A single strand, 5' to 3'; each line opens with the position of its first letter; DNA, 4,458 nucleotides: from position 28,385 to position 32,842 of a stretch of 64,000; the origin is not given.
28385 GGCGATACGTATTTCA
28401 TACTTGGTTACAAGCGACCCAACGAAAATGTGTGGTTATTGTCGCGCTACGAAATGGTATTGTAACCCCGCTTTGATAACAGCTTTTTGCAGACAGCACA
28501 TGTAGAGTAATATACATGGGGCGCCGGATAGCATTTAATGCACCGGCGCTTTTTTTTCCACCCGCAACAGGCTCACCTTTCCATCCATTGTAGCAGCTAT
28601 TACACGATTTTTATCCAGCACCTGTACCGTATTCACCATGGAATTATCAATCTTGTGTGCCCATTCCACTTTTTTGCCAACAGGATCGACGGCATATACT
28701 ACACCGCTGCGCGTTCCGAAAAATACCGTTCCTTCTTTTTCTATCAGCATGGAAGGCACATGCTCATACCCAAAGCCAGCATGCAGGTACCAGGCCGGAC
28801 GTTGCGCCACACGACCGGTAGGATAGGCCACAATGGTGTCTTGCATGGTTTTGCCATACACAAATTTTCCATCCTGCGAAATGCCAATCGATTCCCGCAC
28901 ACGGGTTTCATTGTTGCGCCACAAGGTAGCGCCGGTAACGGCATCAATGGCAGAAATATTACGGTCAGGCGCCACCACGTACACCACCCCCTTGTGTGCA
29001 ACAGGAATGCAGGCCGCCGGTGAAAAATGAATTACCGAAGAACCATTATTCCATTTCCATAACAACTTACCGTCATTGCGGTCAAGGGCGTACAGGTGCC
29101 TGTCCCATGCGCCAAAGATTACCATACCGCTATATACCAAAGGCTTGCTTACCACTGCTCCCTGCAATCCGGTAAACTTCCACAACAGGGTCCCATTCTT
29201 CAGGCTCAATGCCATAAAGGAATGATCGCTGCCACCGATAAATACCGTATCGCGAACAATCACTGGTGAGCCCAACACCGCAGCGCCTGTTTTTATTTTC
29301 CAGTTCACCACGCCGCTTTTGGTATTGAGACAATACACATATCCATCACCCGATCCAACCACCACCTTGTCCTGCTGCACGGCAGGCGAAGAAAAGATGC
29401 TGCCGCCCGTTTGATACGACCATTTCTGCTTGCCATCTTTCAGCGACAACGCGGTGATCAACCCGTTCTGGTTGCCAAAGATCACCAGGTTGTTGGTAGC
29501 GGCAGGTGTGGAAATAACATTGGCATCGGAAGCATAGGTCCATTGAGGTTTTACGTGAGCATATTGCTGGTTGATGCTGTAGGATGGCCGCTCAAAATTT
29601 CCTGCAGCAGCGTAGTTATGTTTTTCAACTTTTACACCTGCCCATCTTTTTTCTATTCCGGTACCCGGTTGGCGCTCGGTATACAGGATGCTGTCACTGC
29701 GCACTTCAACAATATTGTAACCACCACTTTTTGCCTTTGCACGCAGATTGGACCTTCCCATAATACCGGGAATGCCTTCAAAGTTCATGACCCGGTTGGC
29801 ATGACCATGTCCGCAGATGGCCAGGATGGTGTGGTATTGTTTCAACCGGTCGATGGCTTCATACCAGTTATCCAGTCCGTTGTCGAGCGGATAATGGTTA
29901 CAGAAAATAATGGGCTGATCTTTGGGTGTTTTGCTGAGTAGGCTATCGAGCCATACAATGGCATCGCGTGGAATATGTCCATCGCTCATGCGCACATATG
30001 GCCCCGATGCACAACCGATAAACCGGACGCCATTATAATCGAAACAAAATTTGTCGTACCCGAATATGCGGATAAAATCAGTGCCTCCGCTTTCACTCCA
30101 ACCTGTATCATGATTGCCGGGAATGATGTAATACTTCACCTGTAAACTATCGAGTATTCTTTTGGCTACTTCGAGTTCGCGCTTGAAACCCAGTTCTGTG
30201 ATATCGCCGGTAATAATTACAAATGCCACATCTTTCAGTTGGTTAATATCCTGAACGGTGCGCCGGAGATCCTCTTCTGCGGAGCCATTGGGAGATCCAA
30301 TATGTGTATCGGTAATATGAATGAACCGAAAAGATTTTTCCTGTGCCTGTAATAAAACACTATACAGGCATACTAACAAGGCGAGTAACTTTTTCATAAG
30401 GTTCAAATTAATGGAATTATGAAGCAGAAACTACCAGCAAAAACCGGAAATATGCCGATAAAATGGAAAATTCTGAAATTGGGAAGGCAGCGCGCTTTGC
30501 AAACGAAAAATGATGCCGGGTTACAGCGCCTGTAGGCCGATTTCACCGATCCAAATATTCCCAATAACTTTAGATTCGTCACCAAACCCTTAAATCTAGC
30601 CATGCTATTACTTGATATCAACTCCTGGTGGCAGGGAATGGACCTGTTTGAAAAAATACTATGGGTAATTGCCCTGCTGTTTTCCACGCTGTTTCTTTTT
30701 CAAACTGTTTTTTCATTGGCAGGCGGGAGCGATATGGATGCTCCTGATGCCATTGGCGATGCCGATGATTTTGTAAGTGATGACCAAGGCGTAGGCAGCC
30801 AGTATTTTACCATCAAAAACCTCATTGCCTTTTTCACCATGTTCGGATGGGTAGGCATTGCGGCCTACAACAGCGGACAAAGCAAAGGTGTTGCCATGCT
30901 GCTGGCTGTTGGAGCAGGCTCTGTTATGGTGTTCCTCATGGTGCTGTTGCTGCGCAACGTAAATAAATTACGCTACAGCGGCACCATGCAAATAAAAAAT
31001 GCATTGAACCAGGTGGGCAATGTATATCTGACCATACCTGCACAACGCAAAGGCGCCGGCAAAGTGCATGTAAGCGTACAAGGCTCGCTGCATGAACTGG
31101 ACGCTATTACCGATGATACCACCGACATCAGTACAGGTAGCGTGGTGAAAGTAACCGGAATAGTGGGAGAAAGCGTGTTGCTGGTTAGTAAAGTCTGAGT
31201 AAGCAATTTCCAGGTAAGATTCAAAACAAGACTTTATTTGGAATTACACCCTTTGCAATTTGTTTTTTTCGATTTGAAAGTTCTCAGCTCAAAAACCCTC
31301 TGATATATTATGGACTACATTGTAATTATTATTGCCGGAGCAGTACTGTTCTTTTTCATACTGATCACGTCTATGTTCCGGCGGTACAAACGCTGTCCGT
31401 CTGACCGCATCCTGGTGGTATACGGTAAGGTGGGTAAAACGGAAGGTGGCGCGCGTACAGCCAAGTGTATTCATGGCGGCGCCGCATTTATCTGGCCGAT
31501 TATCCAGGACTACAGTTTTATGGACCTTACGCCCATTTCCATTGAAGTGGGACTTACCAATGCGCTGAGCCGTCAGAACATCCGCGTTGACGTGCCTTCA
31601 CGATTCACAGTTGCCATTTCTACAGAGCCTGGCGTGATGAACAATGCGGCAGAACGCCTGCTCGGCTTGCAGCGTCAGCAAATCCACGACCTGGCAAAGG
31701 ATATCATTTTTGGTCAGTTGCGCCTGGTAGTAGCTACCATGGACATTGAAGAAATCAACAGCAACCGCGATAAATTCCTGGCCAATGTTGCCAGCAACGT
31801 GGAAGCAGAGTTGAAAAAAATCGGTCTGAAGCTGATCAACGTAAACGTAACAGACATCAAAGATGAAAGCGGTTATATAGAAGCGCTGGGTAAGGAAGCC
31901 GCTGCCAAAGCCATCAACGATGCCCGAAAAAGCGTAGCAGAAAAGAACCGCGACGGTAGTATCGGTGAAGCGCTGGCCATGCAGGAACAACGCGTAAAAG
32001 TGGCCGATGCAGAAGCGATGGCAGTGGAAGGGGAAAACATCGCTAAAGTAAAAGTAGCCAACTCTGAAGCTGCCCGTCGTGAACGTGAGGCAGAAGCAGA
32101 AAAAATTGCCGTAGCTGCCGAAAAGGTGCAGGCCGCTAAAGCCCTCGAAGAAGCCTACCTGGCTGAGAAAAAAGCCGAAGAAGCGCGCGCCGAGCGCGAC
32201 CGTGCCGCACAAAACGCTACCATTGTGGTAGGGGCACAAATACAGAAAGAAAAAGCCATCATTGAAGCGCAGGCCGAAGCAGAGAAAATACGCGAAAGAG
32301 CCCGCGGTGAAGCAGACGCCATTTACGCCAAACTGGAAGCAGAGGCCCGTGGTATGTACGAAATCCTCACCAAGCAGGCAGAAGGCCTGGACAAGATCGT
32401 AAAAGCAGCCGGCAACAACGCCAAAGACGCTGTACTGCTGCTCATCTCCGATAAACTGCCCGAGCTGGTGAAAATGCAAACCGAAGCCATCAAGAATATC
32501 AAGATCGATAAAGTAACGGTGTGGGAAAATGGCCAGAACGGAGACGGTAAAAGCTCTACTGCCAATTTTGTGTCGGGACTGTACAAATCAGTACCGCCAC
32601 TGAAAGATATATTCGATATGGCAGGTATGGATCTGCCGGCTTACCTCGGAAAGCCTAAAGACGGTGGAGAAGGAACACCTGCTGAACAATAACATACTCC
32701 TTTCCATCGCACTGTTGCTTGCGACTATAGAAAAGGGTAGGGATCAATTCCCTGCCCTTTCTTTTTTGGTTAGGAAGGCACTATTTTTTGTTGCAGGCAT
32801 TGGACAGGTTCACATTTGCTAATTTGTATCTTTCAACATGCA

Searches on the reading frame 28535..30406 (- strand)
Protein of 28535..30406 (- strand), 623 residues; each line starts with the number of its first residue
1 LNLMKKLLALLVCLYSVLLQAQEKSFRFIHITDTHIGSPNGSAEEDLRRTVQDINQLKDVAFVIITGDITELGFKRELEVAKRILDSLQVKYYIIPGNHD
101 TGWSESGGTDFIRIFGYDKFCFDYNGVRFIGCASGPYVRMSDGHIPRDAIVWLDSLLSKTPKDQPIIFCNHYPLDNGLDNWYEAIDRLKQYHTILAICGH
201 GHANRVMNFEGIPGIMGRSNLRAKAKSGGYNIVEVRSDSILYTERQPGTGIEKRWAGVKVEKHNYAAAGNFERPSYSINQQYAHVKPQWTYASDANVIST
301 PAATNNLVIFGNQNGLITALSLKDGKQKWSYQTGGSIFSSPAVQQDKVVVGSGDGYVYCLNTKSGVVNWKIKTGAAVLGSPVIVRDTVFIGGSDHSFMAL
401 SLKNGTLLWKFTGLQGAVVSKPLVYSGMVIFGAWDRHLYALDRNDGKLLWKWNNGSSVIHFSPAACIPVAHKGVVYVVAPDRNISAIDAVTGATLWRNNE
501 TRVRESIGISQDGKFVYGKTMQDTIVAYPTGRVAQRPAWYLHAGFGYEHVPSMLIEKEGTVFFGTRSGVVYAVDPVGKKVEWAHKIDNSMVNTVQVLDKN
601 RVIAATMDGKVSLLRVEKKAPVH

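Call 3: search_protein_families(library=pfam, proteins=[window:28535-30406:-], max_evalue=0.01)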
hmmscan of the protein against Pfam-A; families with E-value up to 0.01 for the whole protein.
window:28535-30406:- (623 aa): 10 families
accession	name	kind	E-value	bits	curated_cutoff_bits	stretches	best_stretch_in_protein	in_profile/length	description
PF13570.13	Beta-prop_ACSF4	-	4e-47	161.7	133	2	386-619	62-292/329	Beta-alanine-activating enzyme, beta-propeller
PF13360.13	PQQ_2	-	1.1e-36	127.2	27.6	3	340-527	28-221/233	Outer membrane protein assembly factor BamB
PF00149.33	Metallophos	-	5.2e-18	66.6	21.5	1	26-203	1-190/191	Calcineurin-like phosphoesterase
PF01011.28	PQQ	-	3e-14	53.1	26.7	1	464-502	49-87/595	Glucose/ethanol/alcohol dehydrogenase, beta-propeller domain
PF25292.1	Beta-prop_CGLA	-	1.6e-08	34.8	26.8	1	345-407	44-108/316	Lambda-carrageenase beta-propeller domain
PF23411.1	Beta-prop_Vps41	-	6.9e-06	26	33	1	548-617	17-85/332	Vps42 beta-propeller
PF12850.12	Metallophos_2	-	9.5e-05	22.9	27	1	27-211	2-126/154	Calcineurin-like phosphoesterase superfamily domain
PF23743.1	Beta-prop_BBS7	-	0.00024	20.9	27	0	343-373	10-40/299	BBS7 beta-propeller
PF17005.11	WD40_like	-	0.00071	19.5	40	0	549-619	197-267/301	WD40-like domain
PF24796.1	WDR55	-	0.0015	18.1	200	0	284-378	86-182/296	WDR55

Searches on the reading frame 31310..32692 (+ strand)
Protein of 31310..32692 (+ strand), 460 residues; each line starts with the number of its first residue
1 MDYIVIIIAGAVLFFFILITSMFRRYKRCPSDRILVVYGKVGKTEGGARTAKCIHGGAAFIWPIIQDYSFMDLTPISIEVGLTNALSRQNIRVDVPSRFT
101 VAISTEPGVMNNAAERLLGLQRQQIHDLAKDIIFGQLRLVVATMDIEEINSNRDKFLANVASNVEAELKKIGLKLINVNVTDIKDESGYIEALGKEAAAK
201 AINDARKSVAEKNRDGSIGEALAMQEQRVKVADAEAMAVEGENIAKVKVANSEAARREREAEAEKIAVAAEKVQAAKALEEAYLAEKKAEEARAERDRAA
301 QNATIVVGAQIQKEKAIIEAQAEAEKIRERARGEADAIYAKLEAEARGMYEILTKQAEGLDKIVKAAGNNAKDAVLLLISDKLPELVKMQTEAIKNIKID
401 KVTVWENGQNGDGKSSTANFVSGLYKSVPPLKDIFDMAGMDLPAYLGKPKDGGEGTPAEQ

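Call 3: search_protein_families(library=pfam, proteins=[window:31310-32692:+], max_evalue=0.01)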
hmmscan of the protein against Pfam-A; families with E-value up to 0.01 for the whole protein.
window:31310-32692:+ (460 aa): 1 family
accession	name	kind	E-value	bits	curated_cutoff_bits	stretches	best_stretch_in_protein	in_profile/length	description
PF01145.31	Band_7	-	3.8e-29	102.4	23.6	1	30-213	4-175/176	SPFH domain / Band 7 family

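Call 4: search_protein_families(library=ncbifam, proteins=[window:31310-32692:+], max_evalue=0.01)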
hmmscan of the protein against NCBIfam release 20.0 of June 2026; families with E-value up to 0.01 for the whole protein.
window:31310-32692:+ (460 aa): 1 family
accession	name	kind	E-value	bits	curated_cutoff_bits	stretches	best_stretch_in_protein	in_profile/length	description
NF058507.1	FlotScfldFlot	equivalog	1.4e-48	166.2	700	2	7-278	4-274/477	flotillin lipid rafts scaffold protein FloT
